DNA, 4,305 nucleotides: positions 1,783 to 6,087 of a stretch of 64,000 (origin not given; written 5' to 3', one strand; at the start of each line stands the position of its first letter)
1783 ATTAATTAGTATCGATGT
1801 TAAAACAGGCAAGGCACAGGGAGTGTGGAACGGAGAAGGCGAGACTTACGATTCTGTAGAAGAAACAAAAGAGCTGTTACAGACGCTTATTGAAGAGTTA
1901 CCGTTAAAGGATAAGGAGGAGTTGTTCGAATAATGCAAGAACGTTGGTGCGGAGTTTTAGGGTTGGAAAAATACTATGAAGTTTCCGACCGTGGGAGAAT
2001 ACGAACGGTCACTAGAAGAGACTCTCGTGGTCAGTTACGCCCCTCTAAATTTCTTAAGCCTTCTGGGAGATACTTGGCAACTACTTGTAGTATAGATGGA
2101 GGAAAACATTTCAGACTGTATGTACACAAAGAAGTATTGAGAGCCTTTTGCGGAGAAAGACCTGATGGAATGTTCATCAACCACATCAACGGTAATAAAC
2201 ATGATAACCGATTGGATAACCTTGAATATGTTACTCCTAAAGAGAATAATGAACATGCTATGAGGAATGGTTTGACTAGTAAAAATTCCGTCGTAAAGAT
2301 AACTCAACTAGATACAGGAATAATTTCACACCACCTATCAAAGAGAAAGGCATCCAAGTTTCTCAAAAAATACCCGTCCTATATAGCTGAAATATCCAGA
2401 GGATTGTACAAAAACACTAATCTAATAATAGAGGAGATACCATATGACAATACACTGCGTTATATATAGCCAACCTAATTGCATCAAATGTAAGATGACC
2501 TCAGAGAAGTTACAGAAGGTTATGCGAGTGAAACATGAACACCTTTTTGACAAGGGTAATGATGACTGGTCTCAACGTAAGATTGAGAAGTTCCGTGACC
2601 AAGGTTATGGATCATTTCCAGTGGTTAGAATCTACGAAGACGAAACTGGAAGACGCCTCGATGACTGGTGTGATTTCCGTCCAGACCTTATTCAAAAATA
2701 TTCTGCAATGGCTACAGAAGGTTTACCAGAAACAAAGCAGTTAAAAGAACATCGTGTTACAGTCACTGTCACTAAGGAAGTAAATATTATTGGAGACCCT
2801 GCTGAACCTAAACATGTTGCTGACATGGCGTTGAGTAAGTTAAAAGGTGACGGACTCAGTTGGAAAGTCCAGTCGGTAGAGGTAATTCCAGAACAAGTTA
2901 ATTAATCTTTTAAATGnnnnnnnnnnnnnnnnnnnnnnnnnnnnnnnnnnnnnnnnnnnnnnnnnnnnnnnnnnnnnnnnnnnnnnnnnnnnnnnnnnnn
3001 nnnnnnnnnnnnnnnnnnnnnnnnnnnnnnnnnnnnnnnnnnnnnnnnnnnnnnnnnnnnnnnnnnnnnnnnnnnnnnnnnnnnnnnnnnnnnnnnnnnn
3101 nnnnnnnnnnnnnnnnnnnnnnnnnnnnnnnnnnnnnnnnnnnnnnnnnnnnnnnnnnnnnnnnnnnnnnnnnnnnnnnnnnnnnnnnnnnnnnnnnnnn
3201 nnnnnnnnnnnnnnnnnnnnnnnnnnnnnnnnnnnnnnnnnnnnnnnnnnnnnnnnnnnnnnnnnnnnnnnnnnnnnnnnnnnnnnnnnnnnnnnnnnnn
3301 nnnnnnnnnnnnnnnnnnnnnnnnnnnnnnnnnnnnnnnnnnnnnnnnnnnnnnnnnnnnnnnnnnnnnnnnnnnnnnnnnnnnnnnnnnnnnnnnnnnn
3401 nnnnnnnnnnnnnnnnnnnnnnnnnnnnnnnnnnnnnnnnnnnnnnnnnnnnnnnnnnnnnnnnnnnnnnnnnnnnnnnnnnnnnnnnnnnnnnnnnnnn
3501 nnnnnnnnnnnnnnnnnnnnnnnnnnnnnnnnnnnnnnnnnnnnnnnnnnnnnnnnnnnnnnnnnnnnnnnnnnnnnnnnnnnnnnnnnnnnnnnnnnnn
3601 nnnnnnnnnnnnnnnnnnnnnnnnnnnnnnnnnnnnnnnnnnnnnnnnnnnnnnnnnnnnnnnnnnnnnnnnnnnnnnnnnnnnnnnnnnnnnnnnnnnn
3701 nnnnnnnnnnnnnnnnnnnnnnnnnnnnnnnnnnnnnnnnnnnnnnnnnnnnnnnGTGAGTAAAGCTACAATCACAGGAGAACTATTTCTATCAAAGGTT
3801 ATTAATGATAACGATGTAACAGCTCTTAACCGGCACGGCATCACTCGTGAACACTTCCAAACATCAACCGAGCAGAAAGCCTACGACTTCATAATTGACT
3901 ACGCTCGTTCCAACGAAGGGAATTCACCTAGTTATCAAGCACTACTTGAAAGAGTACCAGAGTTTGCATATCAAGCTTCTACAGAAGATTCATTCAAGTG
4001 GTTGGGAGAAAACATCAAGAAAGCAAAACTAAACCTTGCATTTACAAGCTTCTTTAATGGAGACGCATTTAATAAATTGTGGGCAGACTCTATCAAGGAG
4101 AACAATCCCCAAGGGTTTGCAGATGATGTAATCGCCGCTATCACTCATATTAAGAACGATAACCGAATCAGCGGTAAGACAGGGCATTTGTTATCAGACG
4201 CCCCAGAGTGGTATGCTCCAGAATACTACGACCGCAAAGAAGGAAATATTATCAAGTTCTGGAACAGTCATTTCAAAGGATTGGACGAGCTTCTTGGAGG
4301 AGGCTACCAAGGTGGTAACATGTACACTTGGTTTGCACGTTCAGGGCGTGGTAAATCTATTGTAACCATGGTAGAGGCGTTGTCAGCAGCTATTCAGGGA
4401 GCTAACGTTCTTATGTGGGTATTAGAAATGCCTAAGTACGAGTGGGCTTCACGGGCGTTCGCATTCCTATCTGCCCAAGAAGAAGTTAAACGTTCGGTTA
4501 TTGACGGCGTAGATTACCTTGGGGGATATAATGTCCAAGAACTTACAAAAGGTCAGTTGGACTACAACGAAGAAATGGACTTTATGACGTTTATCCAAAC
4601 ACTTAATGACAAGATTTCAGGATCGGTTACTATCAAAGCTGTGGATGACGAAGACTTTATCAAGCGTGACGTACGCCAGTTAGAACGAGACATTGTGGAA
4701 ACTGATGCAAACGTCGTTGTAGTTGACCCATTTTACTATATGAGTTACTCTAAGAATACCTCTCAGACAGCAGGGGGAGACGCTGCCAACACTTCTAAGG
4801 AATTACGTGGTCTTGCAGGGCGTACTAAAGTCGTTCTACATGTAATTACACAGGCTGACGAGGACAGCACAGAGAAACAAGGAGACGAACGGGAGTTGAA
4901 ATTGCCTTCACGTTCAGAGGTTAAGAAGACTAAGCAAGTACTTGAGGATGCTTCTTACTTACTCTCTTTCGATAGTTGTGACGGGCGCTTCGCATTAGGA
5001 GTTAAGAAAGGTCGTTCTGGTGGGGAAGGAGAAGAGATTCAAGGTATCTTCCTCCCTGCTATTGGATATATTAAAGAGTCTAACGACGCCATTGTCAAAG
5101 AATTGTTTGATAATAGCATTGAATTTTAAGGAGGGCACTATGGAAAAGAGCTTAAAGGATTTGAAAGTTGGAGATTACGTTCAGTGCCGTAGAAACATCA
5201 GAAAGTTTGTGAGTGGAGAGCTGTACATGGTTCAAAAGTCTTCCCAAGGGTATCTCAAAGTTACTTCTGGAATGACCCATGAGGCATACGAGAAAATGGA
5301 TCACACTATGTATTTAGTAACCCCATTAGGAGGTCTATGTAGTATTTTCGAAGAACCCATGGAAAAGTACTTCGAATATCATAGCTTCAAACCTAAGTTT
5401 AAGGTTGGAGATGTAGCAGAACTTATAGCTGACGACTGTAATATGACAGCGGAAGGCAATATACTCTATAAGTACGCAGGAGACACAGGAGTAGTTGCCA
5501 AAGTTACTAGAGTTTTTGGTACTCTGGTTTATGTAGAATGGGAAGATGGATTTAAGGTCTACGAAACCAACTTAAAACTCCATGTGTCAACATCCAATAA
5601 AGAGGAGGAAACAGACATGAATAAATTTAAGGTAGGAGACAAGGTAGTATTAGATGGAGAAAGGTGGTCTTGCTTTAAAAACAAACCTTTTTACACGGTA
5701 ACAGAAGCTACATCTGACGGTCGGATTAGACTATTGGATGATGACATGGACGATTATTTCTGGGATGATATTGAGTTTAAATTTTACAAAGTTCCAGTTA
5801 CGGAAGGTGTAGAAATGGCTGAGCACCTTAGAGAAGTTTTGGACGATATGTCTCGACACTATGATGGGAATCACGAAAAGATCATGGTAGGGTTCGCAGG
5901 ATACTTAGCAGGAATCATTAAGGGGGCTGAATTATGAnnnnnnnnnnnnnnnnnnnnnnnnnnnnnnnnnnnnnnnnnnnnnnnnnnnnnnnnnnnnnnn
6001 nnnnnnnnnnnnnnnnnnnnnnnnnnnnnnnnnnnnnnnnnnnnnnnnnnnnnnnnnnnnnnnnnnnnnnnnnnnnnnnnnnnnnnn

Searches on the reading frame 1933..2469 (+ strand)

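Call 10: search_protein_families(library=phrogs, proteins=[window:1933-2469:+], max_evalue=0.001)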
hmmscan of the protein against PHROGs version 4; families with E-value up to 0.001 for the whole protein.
window:1933-2469:+ (178 aa): 11 families
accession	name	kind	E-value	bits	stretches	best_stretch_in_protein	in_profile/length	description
phrog_59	-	DNA, RNA and nucleotide metabolism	6.5e-33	115.7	1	1-159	136-271/423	HNH endonuclease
phrog_1492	-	DNA, RNA and nucleotide metabolism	1.3e-31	111.2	1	1-117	43-167/414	HNH endonuclease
phrog_959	-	DNA, RNA and nucleotide metabolism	2.4e-26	93.2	1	1-125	4-122/138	HNH endonuclease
phrog_99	-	DNA, RNA and nucleotide metabolism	1e-13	52.7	1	13-112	119-208/383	HNH endonuclease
phrog_4578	-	DNA, RNA and nucleotide metabolism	8.1e-10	39.7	1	64-107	14-57/130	HNH endonuclease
phrog_30377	-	DNA, RNA and nucleotide metabolism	5.7e-09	37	1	63-114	11-60/82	HNH endonuclease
phrog_826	-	DNA, RNA and nucleotide metabolism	8.2e-09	36.4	1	51-111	99-160/281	HNH endonuclease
phrog_37683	-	unknown function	2.3e-07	31.2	1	15-112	121-211/279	-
phrog_7545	-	DNA, RNA and nucleotide metabolism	3.1e-06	28.5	1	39-120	60-145/160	HNH endonuclease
phrog_1891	-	DNA, RNA and nucleotide metabolism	2e-05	25.2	1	73-142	176-244/255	HNH endonuclease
phrog_36769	-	unknown function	0.00026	21.4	1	54-121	234-294/367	-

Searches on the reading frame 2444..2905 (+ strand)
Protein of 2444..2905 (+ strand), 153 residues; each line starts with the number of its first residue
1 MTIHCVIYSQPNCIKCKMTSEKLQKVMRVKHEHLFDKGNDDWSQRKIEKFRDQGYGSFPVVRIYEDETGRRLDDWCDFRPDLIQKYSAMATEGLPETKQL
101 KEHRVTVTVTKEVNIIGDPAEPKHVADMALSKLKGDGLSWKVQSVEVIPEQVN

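Call 10: search_protein_families(library=phrogs, proteins=[window:2444-2905:+], max_evalue=0.001)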
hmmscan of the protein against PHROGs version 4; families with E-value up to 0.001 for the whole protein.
window:2444-2905:+ (153 aa): 1 family
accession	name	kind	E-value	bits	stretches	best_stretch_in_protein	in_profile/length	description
phrog_22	-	DNA, RNA and nucleotide metabolism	1.5e-10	42.4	1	4-87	72-144/162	thioredoxin domain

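Call 90: search_protein_families(library=pfam, proteins=[window:2444-2905:+], max_evalue=0.01)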
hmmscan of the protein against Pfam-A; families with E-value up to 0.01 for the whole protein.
window:2444-2905:+ (153 aa): 0 families

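Call 104: search_solved_structures(query=window:2444-2905:+, max_evalue=1)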
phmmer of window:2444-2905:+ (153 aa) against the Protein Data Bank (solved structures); distinct sequences matched with E-value up to 1: 9.
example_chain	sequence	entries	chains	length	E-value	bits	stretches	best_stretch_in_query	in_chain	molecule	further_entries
4hs1_A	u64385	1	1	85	0.069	16.5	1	6-88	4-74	Glutaredoxin NrdH, putative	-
4f2i_A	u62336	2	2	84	0.091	16.1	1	6-88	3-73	Glutaredoxin NrdH, putative | Glutaredoxin-like protein NrdH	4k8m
1h75_A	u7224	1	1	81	0.11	15.9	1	5-86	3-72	GLUTAREDOXIN-LIKE PROTEIN NRDH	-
7rcf_A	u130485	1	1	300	0.12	15.8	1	30-101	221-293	I-OnuI_e-hPD1-e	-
7rcg_A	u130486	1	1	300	0.12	15.7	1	30-101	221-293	I-OnuI_e-hPD1-f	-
7rcd_A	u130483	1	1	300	0.18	15.1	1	30-101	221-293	I-OnuI_e-hPD1-c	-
7rcc_A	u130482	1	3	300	0.19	15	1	30-101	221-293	I-OnuI_e-hPD1-b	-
7rce_A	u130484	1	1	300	0.2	15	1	30-101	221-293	I-OnuI_e-hPD1-d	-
1r7h_A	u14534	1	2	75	0.95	12.8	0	6-87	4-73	NrdH-redoxin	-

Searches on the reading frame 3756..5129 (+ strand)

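Call 10: search_protein_families(library=phrogs, proteins=[window:3756-5129:+], max_evalue=0.001)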
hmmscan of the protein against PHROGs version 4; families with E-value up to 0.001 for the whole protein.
window:3756-5129:+ (457 aa): 2 families
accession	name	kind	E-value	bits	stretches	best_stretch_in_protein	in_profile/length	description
phrog_19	-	DNA, RNA and nucleotide metabolism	4.6e-48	165.5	1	9-442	165-581/621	DnaB-like replicative helicase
phrog_239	-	DNA, RNA and nucleotide metabolism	7.8e-12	45.9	1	168-372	338-522/801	DNA primase/helicase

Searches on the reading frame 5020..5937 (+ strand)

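Call 10: search_protein_families(library=phrogs, proteins=[window:5020-5937:+], max_evalue=0.001)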
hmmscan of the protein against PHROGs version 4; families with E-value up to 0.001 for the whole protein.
window:5020-5937:+ (305 aa): 2 families
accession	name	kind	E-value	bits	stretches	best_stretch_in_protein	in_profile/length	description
phrog_4317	-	unknown function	2.2e-13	51.2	1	195-298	201-307/455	-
phrog_13152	-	unknown function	1.1e-05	26.6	1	196-247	2-55/171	-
